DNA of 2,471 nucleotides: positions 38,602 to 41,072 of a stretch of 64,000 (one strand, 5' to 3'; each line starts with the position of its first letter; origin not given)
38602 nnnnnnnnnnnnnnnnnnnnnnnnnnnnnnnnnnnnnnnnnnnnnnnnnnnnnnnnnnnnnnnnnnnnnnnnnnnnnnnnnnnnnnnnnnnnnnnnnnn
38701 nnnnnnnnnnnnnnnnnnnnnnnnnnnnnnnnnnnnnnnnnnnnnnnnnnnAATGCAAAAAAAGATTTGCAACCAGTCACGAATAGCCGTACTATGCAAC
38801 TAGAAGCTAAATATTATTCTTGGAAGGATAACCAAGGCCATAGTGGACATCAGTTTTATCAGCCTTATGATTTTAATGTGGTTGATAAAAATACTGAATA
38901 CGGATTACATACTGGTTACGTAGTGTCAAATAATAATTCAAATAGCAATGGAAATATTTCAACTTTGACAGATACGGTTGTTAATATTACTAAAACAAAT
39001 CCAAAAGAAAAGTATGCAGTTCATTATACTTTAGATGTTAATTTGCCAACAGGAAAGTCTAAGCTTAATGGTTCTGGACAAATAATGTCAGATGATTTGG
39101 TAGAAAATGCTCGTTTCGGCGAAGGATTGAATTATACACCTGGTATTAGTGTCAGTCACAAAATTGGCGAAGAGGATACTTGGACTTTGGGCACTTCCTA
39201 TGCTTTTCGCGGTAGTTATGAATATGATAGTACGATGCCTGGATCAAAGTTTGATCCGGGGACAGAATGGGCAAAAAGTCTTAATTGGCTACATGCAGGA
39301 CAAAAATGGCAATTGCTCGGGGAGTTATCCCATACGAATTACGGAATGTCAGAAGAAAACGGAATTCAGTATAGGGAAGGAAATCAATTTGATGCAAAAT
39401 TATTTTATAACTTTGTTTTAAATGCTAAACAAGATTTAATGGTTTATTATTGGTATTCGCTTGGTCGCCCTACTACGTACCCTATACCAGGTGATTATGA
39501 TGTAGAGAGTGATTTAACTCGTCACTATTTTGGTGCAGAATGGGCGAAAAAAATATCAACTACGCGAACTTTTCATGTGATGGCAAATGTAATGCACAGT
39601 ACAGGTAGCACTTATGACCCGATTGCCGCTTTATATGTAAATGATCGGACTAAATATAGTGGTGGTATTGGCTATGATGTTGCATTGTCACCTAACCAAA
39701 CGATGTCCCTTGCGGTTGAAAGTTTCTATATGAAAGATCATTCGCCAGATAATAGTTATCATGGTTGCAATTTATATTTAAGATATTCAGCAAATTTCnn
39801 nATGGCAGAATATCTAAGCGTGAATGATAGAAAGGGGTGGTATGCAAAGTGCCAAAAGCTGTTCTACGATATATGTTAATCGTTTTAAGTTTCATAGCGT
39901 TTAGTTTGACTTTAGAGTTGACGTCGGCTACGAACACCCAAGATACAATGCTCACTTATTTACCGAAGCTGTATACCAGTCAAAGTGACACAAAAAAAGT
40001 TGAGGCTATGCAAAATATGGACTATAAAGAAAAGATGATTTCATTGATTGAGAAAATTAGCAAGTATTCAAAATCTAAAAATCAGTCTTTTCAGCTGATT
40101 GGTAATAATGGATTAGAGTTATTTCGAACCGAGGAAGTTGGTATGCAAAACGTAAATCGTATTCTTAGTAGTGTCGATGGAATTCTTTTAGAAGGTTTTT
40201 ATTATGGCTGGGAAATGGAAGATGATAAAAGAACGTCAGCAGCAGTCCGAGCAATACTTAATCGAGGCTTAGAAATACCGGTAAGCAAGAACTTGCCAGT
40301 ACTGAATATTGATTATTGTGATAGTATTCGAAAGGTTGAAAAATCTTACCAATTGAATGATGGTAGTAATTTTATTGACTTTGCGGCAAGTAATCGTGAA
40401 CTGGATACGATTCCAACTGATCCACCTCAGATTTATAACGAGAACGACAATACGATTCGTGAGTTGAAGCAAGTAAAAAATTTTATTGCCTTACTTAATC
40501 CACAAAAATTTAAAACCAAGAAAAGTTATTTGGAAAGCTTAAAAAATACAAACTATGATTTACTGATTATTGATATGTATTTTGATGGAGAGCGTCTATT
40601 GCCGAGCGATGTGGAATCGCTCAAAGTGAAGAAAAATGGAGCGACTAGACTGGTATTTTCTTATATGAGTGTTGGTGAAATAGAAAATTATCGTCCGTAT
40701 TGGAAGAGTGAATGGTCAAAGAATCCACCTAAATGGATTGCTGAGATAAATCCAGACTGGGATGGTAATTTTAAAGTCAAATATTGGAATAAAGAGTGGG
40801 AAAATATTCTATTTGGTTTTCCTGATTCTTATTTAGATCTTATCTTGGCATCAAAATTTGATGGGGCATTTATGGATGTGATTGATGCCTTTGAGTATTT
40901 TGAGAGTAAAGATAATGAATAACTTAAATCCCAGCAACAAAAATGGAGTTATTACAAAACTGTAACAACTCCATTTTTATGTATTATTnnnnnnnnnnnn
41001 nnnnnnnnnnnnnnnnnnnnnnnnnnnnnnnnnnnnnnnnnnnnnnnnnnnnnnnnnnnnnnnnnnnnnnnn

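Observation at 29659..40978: Riboswitch-controlled Pel-type exopolysaccharide locus remodelled for a diderm Firmicute, lacking PelB/PelC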

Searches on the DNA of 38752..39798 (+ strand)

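Call 30: search_rna_families(sources=[L001, L002, L004, L005, L007, L008, L010, L011], threshold=gathering)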
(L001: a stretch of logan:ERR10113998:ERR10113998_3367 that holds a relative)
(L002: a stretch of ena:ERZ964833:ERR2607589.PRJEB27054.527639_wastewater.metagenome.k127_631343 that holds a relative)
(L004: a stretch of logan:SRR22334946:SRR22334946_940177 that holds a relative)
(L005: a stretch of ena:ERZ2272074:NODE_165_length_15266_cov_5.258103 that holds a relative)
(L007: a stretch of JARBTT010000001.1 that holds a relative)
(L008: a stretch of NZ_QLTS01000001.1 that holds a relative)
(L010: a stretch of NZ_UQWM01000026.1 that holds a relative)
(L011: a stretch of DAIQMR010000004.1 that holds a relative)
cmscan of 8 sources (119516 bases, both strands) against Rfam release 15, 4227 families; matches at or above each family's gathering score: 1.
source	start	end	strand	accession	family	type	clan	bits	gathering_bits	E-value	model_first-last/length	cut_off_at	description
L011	2798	2880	+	RF00005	tRNA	Gene; tRNA;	CL00001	59.4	29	4.7e-10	1-71/71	no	tRNA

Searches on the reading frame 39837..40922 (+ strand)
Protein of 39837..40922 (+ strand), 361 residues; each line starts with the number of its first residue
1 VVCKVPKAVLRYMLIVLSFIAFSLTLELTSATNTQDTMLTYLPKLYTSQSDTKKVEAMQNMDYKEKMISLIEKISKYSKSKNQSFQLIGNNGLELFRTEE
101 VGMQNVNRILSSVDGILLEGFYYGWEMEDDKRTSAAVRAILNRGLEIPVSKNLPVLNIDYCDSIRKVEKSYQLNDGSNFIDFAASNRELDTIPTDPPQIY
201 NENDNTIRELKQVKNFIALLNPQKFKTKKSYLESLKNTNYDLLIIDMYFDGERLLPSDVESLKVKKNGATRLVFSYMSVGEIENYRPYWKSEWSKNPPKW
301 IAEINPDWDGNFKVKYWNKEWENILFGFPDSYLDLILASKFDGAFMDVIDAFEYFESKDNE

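Call 4: search_protein_families(library=pfam, proteins=[window:39837-40922:+], max_evalue=0.01)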
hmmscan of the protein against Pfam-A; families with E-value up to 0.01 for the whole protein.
window:39837-40922:+ (361 aa): 1 family
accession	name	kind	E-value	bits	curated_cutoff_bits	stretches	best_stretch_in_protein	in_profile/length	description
PF03537.19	Glyco_hydro_114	-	5.4e-13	49.2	27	1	264-353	35-119/231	Glycoside-hydrolase family GH114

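Call 10: search_protein_families(library=ncbifam, proteins=[window:39837-40922:+], max_evalue=0.01)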
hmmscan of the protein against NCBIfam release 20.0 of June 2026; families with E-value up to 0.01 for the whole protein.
window:39837-40922:+ (361 aa): 1 family
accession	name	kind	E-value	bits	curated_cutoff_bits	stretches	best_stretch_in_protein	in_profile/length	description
TIGR01370.1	TIGR01370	hypoth_equivalog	2.4e-42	145.1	181.25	2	200-356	24-176/315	MJ1477/TM1410 family putative glycoside hydrolase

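Call 72: search_solved_structures(query=window:39873-40919:+, max_evalue=1, show_alignments=3)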
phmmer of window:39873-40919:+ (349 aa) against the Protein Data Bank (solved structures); distinct sequences matched with E-value up to 1: 14.
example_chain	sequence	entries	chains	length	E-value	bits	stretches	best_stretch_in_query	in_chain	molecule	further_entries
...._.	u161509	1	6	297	1.7e-21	79.9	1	223-344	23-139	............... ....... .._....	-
2aam_A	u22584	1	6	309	2e-21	79.6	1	223-344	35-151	Hypothetical protein TM1410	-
9eux_G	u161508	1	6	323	2.4e-21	79.4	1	223-344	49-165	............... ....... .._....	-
9ep5_A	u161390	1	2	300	1.9e-14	56.7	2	218-343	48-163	Glycoside-hydrolase family GH114 TIM-barrel domain-containing protein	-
5b8c_B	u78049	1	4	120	0.21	13.8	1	249-321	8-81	Pembrolizumab heavy chain variable region (PemVH)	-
6vmj_B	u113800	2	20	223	0.29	13.4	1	250-324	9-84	Fab20D12 heavy chain | Fab Y49R heavy chain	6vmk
9kwe_H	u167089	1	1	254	0.52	12.5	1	250-324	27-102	ICT01 heavy chain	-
9kwz_H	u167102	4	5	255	0.53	12.5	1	250-324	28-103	ICT01 heavy chain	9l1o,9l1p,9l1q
9vfu_E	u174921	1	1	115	0.59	12.4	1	264-328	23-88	VH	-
1i9r_H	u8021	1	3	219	0.76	12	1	253-323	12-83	IMMUNOGLOBULIN H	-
6bjz_H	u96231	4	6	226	0.8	11.9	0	253-323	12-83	5c8 Fab Heavy chain | Antibody 5c8* Fab Heavy Chain | 5c8* Fab (heavy chain)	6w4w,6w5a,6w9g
5jxe_D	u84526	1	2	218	0.83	11.9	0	249-311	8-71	Pembrolizumab Fab heavy chain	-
5ggs_A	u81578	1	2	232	0.94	11.7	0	249-310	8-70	heavy chain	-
7wvl_H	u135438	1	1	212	0.96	11.7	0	266-327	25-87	P4A2 Fab heavy chain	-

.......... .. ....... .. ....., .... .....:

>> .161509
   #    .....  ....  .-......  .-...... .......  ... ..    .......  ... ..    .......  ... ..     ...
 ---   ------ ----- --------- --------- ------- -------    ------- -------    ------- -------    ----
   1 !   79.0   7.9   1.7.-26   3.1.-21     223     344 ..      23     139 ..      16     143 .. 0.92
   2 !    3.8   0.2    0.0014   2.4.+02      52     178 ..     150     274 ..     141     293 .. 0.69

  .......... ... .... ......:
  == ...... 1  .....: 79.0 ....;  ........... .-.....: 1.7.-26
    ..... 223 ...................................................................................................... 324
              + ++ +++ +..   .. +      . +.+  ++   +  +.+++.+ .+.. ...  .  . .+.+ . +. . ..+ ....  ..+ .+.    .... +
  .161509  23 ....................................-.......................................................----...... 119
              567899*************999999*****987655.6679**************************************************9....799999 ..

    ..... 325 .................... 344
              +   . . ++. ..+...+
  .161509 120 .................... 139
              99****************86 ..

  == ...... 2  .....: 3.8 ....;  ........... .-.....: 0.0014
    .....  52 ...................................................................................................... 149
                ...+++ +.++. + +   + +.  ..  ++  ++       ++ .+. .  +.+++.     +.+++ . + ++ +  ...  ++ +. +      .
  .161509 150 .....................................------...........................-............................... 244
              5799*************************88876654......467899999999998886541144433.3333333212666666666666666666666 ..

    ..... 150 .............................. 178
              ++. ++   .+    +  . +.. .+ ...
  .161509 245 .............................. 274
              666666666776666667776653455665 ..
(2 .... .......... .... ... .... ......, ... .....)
